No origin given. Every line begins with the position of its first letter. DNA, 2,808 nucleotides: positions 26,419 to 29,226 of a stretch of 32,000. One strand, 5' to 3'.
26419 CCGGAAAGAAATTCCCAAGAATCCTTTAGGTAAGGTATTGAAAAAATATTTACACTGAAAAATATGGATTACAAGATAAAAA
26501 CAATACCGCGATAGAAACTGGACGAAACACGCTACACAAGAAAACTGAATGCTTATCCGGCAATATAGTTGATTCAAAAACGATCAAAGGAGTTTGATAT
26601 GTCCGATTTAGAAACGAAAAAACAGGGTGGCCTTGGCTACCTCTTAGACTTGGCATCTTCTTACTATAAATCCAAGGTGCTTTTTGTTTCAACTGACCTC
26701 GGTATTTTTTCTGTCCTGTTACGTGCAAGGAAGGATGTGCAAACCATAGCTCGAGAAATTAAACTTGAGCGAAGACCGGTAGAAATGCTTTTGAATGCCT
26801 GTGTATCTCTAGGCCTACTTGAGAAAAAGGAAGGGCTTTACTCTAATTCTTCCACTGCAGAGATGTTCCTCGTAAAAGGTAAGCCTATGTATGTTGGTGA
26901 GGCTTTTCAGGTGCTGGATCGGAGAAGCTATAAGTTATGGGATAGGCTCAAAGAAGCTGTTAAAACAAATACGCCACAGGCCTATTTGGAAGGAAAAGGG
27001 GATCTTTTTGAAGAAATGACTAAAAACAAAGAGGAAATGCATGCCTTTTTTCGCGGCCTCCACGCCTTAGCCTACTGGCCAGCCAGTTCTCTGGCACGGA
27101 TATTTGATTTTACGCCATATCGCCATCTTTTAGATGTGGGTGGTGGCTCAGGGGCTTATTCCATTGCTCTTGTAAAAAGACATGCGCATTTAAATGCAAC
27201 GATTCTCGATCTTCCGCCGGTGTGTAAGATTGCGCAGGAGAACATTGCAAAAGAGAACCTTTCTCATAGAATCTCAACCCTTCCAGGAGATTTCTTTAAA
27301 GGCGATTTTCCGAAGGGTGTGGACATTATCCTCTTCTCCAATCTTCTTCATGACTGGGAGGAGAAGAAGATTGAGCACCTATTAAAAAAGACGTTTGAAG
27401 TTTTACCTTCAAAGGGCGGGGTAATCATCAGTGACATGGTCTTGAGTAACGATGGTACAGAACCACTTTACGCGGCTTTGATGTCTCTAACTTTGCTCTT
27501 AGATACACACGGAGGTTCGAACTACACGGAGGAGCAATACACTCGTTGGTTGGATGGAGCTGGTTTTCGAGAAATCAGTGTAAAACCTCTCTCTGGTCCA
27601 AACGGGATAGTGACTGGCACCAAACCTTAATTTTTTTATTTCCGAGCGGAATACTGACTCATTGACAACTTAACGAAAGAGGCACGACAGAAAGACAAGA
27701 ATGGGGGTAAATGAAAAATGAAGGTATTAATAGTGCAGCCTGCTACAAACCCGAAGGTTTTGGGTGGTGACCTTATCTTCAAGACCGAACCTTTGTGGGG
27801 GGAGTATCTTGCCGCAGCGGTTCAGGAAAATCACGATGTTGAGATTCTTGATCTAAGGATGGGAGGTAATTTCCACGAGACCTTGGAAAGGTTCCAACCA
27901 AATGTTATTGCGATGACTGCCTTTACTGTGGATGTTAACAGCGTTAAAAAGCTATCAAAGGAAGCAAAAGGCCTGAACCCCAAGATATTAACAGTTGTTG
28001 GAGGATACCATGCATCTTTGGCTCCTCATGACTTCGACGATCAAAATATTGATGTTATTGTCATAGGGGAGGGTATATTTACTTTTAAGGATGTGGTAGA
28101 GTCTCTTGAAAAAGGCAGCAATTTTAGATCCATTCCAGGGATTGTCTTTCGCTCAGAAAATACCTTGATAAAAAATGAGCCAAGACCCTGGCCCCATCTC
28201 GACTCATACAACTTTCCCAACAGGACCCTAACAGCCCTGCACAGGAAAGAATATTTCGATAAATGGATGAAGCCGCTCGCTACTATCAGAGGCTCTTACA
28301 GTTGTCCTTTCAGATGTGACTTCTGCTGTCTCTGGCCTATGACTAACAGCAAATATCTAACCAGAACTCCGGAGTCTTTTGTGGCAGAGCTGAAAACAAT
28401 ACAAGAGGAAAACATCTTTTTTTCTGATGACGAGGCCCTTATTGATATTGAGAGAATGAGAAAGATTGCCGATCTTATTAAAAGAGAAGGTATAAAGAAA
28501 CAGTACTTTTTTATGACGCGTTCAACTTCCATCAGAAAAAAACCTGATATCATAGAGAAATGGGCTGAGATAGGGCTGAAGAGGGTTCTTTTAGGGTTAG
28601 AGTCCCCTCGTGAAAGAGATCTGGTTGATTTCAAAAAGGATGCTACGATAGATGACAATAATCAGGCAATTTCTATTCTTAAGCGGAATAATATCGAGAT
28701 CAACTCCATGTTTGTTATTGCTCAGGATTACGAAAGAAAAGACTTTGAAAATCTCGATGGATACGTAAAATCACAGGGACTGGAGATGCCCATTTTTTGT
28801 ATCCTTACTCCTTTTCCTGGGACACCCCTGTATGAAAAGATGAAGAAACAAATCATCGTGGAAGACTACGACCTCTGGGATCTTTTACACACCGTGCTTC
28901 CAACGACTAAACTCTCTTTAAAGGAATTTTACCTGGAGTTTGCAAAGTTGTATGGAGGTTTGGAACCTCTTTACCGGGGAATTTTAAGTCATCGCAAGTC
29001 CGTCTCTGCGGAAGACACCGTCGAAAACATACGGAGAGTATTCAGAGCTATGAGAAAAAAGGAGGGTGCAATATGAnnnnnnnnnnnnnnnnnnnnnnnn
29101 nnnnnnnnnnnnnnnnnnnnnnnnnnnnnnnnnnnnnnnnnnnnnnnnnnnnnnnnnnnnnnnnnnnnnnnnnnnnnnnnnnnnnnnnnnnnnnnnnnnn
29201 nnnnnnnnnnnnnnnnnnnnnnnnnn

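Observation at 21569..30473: Orphan carrier-protein operon: chorismate-lyase-like protein, ACP, adenylase, O-methyltransferase, two B12-radical SAM enzymes and a Tat-signal DUF362 protein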

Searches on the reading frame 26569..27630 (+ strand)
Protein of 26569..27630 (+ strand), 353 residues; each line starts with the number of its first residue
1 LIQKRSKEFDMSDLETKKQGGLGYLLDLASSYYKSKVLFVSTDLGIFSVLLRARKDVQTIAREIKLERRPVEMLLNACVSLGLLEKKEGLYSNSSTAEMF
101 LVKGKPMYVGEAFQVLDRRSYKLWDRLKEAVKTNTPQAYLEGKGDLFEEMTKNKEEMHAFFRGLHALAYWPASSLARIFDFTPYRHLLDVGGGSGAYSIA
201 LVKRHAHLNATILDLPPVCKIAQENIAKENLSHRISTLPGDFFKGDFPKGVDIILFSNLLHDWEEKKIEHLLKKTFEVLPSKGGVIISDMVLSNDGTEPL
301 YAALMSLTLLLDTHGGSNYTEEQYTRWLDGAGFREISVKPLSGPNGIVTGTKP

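Call 3: search_protein_families(library=pfam, proteins=[window:26569-27630:+], max_evalue=0.01)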
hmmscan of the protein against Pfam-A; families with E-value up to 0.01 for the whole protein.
window:26569-27630:+ (353 aa): 10 families
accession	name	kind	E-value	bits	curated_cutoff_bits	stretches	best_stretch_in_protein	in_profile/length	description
PF00891.24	Methyltransf_2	-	1.4e-38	132.8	22.3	1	124-334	1-210/210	O-methyltransferase domain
PF08100.18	Dimerisation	-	8.9e-16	57.9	25.6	1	24-102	8-92/93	O-methyltransferase dimerisation domain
PF13649.12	Methyltransf_25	-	6.2e-09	36.9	27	1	188-283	2-97/97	Methyltransferase domain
PF13489.12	Methyltransf_23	-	5.5e-07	29.9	27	1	173-336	11-162/164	Methyltransferase domain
PF08242.18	Methyltransf_12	-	7.7e-07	30.2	30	1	188-283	1-96/98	Methyltransferase domain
PF08241.18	Methyltransf_11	-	5.9e-06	27.3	21.2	1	188-286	1-94/95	Methyltransferase domain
PF06325.19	PrmA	-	1.5e-05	25.1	22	1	185-290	163-261/296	Ribosomal protein L11 methyltransferase (PrmA)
PF05175.20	MTS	-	8.3e-05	22.7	23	1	180-286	28-137/170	Methyltransferase small domain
PF13847.12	Methyltransf_31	-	0.00012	22.2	27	1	186-294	6-116/145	Methyltransferase domain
PF10294.15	Methyltransf_16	-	0.00013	22.2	21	1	185-286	48-154/174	Lysine methyltransferase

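Call 4: search_protein_families(library=ncbifam, proteins=[window:26569-27630:+], max_evalue=0.01)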
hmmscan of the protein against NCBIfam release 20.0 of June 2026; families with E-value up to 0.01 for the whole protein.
window:26569-27630:+ (353 aa): 19 families
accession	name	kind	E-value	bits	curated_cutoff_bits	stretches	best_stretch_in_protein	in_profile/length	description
TIGR02716.1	C20_methyl_CrtF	equivalog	2.4e-24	85.9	276.1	1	38-304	7-268/306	bacteriochlorophyllide d C-20 methyltransferase BchU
NF053543.1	FlxJ_fam_MTase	equivalog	8.2e-22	77.6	560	1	41-310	33-306/352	FlxJ family methyltransferase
NF043040.1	corrin_prot_MT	hypoth_equivalog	5.9e-09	35.7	180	1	183-311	41-171/216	corrinoid protein-associated methyltransferase CpaM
TIGR00536.1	hemK_fam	subfamily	2.8e-07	29.9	115.5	1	175-254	106-186/286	HemK family protein methyltransferase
TIGR02072.1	BioC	equivalog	6.1e-07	29.5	184.95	1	183-294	34-139/244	malonyl-ACP O-methyltransferase BioC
TIGR03533.1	L3_gln_methyl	equivalog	1e-06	28.3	229.7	1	115-254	56-193/284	50S ribosomal protein L3 N(5)-glutamine methyltransferase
TIGR03534.1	RF_mod_PrmC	equivalog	2e-06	27.5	199.1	1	185-254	90-160/253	peptide chain release factor N(5)-glutamine methyltransferase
TIGR04543.1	ketoArg_3Met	equivalog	8.1e-06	25.1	425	0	185-262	151-232/336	2-ketoarginine methyltransferase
NF050150.1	RiPP_MTase_ApyS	equivalog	2.8e-05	23.5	400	1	167-241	125-200/323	RiPP biosynthesis methyltransferase ApyS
NF011529.0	PRK14968.1-3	equivalog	6e-05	22.5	162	1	186-276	37-125/198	putative methyltransferase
NF045667.1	MTase_DVU1556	equivalog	0.00013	21.5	155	1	175-298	14-130/213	DVU_1556 family methyltransferase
TIGR04325.1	MTase_LIC12133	subfamily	0.00039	19.7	80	1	149-275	34-151/234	methyltransferase, TIGR04325 family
NF001784.0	PRK00517.2-1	equivalog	0.00079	19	244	1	159-246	127-214/290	50S ribosomal protein L11 methyltransferase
NF008823.0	PRK11873.1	subfamily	0.0018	17.8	263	1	249-340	145-230/272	arsenite methyltransferase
NF007610.0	PRK10258.1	equivalog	0.0023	17.3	342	1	172-289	31-140/251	malonyl-ACP O-methyltransferase BioC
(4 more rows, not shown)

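Call 16: search_solved_structures(query=window:26569-27630:+, max_evalue=0.00001)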
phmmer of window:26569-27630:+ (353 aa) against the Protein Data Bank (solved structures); distinct sequences matched with E-value up to 0.00001: 84 (the best 60 are shown).
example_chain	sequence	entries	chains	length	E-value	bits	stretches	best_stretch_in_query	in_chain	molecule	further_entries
8tji_A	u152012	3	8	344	2e-56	194.7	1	22-352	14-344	RedM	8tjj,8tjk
7wdq_A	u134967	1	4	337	2.2e-43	151.9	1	25-342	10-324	SAM-dependent MTHB methyltransferase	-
7wdw_A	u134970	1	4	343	2.3e-43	151.8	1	25-342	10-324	DSYB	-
22ow_A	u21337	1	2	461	2.5e-43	151.7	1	25-350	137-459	Methyltransferase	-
4a6d_A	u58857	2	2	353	2.7e-38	135.1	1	24-340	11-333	HYDROXYINDOLE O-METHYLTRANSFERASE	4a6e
7clf_A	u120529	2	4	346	7.6e-37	130.3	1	31-352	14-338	Methyltransferase domain-containing protein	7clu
4qvg_A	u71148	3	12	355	3.9e-33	118.1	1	39-353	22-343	SibL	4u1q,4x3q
8rdm_A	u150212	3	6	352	1.7e-28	102.9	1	35-305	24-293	DtpM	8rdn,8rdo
3gwz_A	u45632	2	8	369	2.8e-28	102.2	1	27-345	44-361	MmcR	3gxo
5i2h_A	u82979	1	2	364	3.9e-28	101.7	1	27-347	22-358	O-methyltransferase family 2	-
6c5b_A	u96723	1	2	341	5.3e-27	98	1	24-344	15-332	Methyltransferase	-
2r3s_A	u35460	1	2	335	1.8e-26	96.3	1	28-338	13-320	uncharacterized protein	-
4z2y_A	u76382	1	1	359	2.9e-26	95.5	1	21-345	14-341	CalO6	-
7oy1_A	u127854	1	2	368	7.7e-26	94.2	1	35-345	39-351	Carminomycin 4-O-methyltransferase DnrK,Methyltransferase domain-containing protein,Aclaci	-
7phf_A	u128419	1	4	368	1.4e-25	93.3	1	35-345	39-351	Carminomycin 4-O-methyltransferase DnrK,Methyltransferase domain-containing protein,Aclaci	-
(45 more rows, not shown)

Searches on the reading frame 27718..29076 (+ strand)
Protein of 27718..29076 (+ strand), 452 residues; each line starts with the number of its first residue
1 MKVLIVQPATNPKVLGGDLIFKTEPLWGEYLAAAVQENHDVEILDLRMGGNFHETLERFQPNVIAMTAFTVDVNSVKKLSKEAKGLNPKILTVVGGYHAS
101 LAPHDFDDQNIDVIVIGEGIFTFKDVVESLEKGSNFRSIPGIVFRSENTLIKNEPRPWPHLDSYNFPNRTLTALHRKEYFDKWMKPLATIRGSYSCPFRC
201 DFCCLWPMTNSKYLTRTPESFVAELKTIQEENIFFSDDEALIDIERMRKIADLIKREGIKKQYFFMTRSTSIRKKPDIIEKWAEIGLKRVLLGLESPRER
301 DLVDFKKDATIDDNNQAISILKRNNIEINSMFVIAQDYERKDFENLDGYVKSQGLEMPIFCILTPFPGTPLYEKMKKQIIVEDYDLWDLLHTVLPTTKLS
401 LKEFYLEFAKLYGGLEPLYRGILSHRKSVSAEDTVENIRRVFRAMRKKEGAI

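Call 3: search_protein_families(library=pfam, proteins=[window:27718-29076:+], max_evalue=0.01)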
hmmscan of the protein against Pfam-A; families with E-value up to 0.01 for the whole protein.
window:27718-29076:+ (452 aa): 2 families
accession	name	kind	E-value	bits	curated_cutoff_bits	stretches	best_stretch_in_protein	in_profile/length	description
PF02310.24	B12-binding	-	2.2e-18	66.7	32.1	1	13-125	2-119/121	B12 binding domain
PF04055.27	Radical_SAM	-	3.1e-15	57.2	29.5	1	194-339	5-155/166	Radical SAM superfamily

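Call 4: search_protein_families(library=ncbifam, proteins=[window:27718-29076:+], max_evalue=0.01)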
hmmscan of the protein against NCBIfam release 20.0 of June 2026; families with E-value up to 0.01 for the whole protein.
window:27718-29076:+ (452 aa): 18 families
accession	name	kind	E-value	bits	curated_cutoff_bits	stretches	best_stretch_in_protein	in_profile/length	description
TIGR04367.1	HpnR_B12_rSAM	equivalog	3.9e-70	236.8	650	1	1-410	1-407/490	hopanoid C-3 methylase HpnR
TIGR02026.1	BchE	equivalog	1.3e-46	159.5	481.35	1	3-406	2-418/497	magnesium-protoporphyrin IX monomethyl ester anaerobic oxidative cyclase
TIGR04479.1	bcpD_PhpK_rSAM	subfamily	2.1e-23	82.5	600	1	52-334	102-389/504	PhpK family radical SAM P-methyltransferase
TIGR03471.1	HpnJ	equivalog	3.8e-23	82.1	577.6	1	66-382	74-394/472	hopanoid biosynthesis associated radical SAM protein HpnJ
NF040542.1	rSAM_RCCLKC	equivalog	2.3e-18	66.6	450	1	35-360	23-357/423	arsinothricin biosynthesis radical SAM protein ArsL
TIGR04013.1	B12_SAM_MJ_1487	hypoth_equivalog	8.3e-18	64.4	251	1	31-377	16-359/382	TIGR04013 family B12-binding domain/radical SAM domain-containing protein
NF050148.1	rSAM_ApyD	equivalog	1.1e-14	53.8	750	1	55-384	69-402/645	RiPP biosynthesis radical SAM protein ApyD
NF033712.0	B12_rSAM_KedN5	subfamily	3.9e-14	51.8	700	1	35-204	33-212/624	KedN5 family methylcobalamin-dependent radical SAM C-methyltransferase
TIGR04014.1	B12_SAM_MJ_0865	equivalog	1.8e-13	50.1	360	2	278-376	260-359/434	methyl-coenzyme M reductase glutamine C-methyltransferase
NF038361.1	rSAM_Sden_1168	equivalog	1.1e-11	44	575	1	51-375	131-473/560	Sden_1168 family B12-binding radical SAM P-methyltransferase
TIGR04072.2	rSAM_ladder_B12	equivalog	1.4e-11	43.7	360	1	37-342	31-337/443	lipid biosynthesis B12-binding/radical SAM protein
NF033070.1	rSAM_AprD4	equivalog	4.7e-10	38.9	500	1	128-403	139-419/456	AprD4 family radical SAM diol-dehydratase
TIGR03975.1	rSAM_ocin_1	subfamily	5.6e-10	38.3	281.85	1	55-316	123-392/606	RiPP maturation radical SAM C-methyltransferase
TIGR04385.1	B12_rSAM_cofa1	equivalog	1.1e-09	38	450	1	32-231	27-239/438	B12 lower ligand biosynthesis radical SAM protein BzaD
TIGR04190.1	B12_SAM_Ta0216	equivalog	9.7e-09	34.3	500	1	78-263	98-304/554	TIGR04190 family B12-binding domain/radical SAM domain protein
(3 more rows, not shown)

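Call 66: search_solved_structures(query=window:27718-29076:+, max_evalue=0.001)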
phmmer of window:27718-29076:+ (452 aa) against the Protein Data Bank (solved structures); distinct sequences matched with E-value up to 0.001: 4.
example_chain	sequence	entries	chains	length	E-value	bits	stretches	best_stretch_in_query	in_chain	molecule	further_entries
6fd2_B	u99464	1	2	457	3.7e-07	32.4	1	186-399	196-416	Putative apramycin biosynthetic oxidoreductase 4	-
7kdx_A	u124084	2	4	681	1.2e-06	30.8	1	60-213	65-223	Methyltransferase TokK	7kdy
9n1b_A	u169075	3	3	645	1.6e-06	30.3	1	34-255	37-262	Radical SAM protein | Radical SAM enzyme CysS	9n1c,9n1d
9ccb_A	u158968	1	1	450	0.00015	23.8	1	106-376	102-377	Radical SAM core domain-containing protein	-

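Call 88: search_protein_representatives(protein=window:27718-29076:+)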
Query: 452 residues. Proteins with E-value up to 0.001 (for the whole library): 30766; up to 1e-10: 14239; up to 1e-30: 607. The best 150 are listed.
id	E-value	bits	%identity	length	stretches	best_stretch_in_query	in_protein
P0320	2.4e-155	534.1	53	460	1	1-448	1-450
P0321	3.5e-120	418.2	47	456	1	1-421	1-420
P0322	1.4e-116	406.3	45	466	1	1-423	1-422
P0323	2.5e-114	398.9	46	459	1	1-414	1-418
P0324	2.1e-106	372.8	43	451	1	1-424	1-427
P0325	2.0e-105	369.6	43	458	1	1-411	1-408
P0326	3.9e-105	368.6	53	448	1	1-316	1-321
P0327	1.4e-103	363.5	42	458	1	1-415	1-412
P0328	4.7e-103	361.8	43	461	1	2-418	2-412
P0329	7.5e-102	357.8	42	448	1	1-413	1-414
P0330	2.7e-101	356.0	42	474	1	10-413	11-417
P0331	8.2e-101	354.4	40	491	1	1-443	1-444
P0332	3.0e-97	342.6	41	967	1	2-415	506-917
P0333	8.1e-97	341.2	39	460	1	1-418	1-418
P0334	9.0e-97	341.0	38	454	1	1-420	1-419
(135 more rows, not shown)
